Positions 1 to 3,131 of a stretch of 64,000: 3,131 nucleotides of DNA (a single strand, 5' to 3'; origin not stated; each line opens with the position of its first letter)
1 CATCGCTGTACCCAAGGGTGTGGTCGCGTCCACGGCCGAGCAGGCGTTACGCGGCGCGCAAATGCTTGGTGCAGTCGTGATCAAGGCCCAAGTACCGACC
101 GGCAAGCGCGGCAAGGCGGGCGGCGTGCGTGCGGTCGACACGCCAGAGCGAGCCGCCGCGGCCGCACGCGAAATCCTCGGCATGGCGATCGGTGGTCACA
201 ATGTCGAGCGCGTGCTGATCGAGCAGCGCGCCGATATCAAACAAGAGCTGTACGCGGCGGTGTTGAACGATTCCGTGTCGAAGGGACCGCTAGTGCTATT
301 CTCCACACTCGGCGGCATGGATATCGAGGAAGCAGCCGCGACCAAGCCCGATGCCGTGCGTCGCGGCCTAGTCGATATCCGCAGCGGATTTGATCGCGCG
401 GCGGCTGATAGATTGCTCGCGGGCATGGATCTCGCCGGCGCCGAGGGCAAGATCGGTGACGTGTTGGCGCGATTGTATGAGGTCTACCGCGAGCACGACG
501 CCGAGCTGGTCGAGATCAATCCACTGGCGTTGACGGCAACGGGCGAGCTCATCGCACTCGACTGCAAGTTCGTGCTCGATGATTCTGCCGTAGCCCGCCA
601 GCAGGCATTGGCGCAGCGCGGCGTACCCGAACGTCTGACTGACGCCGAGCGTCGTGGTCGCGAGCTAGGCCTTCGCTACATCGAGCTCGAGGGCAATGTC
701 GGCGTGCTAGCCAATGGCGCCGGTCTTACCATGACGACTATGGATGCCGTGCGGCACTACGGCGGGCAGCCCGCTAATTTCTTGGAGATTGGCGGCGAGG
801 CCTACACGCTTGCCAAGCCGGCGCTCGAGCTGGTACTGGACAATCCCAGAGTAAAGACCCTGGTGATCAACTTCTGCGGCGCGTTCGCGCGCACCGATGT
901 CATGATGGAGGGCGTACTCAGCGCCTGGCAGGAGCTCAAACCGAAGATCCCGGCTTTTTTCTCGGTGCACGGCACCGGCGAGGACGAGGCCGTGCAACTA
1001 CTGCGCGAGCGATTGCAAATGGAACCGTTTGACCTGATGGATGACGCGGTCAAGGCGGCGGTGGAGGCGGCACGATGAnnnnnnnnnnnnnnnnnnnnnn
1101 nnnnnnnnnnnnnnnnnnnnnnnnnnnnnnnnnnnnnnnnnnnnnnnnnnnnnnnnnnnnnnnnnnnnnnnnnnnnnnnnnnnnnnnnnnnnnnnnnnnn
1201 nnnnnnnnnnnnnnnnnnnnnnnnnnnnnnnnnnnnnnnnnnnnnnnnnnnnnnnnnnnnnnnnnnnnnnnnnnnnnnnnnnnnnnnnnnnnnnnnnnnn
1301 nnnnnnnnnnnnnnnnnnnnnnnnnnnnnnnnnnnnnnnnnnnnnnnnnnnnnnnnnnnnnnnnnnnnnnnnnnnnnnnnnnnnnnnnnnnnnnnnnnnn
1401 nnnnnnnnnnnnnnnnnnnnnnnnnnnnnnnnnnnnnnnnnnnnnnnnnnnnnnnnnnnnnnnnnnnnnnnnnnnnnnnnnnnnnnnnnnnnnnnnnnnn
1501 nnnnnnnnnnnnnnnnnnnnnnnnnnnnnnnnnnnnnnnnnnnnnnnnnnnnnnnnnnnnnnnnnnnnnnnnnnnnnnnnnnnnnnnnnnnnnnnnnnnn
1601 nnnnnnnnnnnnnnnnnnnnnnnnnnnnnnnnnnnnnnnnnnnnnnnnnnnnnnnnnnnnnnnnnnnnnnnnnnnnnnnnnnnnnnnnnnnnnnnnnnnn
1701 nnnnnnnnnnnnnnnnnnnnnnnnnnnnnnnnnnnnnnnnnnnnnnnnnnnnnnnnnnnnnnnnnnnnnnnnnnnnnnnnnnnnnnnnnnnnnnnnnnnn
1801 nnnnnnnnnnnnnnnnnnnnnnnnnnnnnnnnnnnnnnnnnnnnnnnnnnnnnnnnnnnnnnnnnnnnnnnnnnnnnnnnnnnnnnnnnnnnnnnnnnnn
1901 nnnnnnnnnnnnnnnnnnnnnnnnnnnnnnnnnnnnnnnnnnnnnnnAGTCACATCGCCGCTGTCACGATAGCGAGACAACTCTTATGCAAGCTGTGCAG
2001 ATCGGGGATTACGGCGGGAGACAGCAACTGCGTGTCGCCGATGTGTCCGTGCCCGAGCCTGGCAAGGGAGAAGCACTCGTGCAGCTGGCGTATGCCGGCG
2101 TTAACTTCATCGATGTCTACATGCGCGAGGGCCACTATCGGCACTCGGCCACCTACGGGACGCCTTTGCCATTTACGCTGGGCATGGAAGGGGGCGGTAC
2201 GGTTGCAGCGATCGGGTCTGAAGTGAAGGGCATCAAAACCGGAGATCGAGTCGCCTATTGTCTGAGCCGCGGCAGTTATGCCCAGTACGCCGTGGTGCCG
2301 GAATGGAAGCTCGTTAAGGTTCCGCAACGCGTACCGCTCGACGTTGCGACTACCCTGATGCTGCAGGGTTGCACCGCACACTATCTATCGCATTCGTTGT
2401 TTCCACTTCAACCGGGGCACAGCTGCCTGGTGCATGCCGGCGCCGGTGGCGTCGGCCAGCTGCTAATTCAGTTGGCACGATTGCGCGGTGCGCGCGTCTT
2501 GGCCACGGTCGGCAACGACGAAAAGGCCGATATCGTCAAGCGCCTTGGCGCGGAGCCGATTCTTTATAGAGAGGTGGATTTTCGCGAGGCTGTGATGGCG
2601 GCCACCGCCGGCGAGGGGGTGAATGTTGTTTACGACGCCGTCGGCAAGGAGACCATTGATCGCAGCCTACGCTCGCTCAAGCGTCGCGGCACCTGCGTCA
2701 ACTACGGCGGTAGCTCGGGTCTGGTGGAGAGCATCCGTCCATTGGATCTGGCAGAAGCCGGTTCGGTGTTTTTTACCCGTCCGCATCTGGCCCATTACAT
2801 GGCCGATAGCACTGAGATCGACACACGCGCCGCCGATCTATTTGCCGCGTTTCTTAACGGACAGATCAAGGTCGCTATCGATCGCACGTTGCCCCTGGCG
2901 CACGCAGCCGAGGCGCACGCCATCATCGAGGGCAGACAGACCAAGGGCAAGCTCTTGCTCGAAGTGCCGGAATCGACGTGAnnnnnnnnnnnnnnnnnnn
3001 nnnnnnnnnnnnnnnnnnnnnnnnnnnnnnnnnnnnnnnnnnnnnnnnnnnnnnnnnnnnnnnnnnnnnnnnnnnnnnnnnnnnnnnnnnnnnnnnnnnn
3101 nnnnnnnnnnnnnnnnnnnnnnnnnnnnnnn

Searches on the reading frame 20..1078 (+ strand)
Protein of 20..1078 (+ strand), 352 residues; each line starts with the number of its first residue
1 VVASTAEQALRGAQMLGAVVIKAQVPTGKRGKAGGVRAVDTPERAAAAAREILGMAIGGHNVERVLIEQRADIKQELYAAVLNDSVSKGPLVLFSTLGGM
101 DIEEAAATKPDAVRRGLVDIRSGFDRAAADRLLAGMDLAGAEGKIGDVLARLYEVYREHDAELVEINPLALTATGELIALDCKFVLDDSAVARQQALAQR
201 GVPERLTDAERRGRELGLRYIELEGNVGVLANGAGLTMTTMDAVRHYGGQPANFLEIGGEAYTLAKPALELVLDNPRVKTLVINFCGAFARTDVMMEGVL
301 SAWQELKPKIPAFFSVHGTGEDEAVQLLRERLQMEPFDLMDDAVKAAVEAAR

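Call 30: search_protein_families(library=pfam, proteins=[window:20-1078:+], max_evalue=0.001)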
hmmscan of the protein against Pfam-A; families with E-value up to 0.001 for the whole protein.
window:20-1078:+ (352 aa): 3 families
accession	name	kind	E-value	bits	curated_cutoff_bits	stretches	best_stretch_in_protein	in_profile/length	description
PF08442.15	ATP-grasp_2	-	9.3e-45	153.2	29.5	1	2-170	23-201/202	ATP-grasp domain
PF00549.24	Ligase_CoA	-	5.4e-15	56.1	24.5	1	231-329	2-108/128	CoA-ligase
PF24948.1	Citrate_synth_N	-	1.7e-11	44.3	83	1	19-191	54-225/232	ATP-citrate synthase ATP-grasp domain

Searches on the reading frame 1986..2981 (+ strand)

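Call 30: search_protein_families(library=pfam, proteins=[window:1986-2981:+], max_evalue=0.001)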
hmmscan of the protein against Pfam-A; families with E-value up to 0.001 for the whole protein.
window:1986-2981:+ (331 aa): 5 families
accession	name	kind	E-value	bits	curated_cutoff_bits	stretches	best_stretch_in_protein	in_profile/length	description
PF00107.32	ADH_zinc_N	-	8.3e-25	87.7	31.8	1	155-253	1-97/129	Zinc-binding dehydrogenase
PF13602.12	ADH_zinc_N_2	-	6.4e-19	69.6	27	1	187-325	1-134/134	Zinc-binding dehydrogenase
PF08240.17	ADH_N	-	1.6e-18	67.3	23.5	1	26-114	1-104/104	Alcohol dehydrogenase GroES-like domain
PF16884.10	ADH_N_2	-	3e-06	27.5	31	1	13-112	16-108/108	N-terminal domain of oxidoreductase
PF16912.11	Glu_dehyd_C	-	0.00042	20.3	34.9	1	136-238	24-127/211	Glucose dehydrogenase C-terminus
